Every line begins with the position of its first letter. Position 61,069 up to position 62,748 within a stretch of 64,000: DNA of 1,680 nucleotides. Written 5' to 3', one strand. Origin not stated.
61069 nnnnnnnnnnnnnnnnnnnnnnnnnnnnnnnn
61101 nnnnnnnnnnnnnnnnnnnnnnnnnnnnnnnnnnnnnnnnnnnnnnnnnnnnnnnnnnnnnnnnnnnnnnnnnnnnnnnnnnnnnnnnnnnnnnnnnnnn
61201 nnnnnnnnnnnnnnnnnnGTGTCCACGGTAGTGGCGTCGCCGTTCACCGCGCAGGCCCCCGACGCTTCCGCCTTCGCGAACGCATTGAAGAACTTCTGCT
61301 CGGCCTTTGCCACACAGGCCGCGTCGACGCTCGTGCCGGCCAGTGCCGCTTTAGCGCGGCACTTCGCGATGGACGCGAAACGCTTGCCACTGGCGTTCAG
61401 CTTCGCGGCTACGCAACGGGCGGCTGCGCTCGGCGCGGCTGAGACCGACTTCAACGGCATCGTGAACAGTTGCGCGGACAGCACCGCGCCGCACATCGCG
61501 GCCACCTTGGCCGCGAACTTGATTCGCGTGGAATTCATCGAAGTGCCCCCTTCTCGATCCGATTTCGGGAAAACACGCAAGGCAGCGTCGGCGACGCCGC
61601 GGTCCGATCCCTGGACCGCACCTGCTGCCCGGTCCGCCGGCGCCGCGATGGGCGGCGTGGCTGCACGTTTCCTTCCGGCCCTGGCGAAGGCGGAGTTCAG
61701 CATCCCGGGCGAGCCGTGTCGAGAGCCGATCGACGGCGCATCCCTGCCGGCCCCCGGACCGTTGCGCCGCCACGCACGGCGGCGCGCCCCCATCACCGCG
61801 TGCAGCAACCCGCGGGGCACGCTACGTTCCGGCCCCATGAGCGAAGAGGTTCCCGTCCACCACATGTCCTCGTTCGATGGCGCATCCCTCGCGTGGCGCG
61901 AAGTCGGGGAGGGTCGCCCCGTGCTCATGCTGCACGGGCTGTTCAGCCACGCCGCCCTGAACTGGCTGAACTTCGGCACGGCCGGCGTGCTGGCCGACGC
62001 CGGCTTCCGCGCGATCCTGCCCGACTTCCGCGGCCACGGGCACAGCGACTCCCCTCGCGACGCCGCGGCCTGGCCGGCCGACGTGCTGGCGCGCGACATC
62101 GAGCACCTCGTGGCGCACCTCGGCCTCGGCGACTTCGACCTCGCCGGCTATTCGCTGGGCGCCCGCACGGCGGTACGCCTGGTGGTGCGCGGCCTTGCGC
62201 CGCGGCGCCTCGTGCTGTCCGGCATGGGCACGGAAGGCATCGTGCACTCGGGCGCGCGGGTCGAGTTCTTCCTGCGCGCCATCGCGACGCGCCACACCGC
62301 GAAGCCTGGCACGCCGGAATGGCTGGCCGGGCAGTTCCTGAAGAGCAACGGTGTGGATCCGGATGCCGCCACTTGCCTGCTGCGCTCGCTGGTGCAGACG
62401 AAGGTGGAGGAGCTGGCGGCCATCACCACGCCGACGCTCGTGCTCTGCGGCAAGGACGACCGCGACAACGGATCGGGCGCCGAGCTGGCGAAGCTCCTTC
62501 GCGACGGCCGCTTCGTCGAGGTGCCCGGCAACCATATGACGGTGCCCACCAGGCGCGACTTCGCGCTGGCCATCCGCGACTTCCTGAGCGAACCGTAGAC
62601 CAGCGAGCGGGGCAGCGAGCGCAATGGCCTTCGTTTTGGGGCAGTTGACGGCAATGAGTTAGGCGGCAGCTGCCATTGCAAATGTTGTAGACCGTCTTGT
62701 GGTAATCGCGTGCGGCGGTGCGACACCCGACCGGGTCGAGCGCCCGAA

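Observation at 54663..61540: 1859-aa five-repeat beta-helix-like secreted protein convergent with a Myxococcus-type Cys-rich repeat protein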

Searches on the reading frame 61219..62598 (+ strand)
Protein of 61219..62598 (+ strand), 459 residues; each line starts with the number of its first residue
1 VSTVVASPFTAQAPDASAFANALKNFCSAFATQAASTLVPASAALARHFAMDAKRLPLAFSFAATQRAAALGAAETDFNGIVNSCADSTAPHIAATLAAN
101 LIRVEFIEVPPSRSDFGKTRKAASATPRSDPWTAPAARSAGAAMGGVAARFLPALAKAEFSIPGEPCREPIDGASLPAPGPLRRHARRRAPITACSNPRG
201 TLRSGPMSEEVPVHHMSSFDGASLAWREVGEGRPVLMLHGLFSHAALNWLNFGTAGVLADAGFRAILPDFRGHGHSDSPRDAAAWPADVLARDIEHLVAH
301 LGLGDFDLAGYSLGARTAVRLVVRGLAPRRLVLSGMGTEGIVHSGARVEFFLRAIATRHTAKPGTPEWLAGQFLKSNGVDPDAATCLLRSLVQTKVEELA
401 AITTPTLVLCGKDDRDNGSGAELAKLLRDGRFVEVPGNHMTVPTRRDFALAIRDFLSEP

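Call 15: search_protein_families(library=pfam, proteins=[window:61219-62598:+], max_evalue=0.01)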
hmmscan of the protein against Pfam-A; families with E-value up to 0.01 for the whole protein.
window:61219-62598:+ (459 aa): 4 families
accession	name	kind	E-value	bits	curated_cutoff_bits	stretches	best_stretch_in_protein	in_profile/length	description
PF00561.26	Abhydrolase_1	-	1e-16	61.8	25.8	1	234-322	2-87/245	alpha/beta hydrolase fold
PF12697.13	Abhydrolase_6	-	1.1e-15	59.4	26.3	1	235-439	1-204/217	Alpha/beta hydrolase family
PF12146.15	Hydrolase_4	-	5.8e-08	32.8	27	1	235-415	7-203/239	Serine aminopeptidase, S33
PF00975.26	Thioesterase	-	0.0015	19.2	26.4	1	287-339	49-105/226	Thioesterase domain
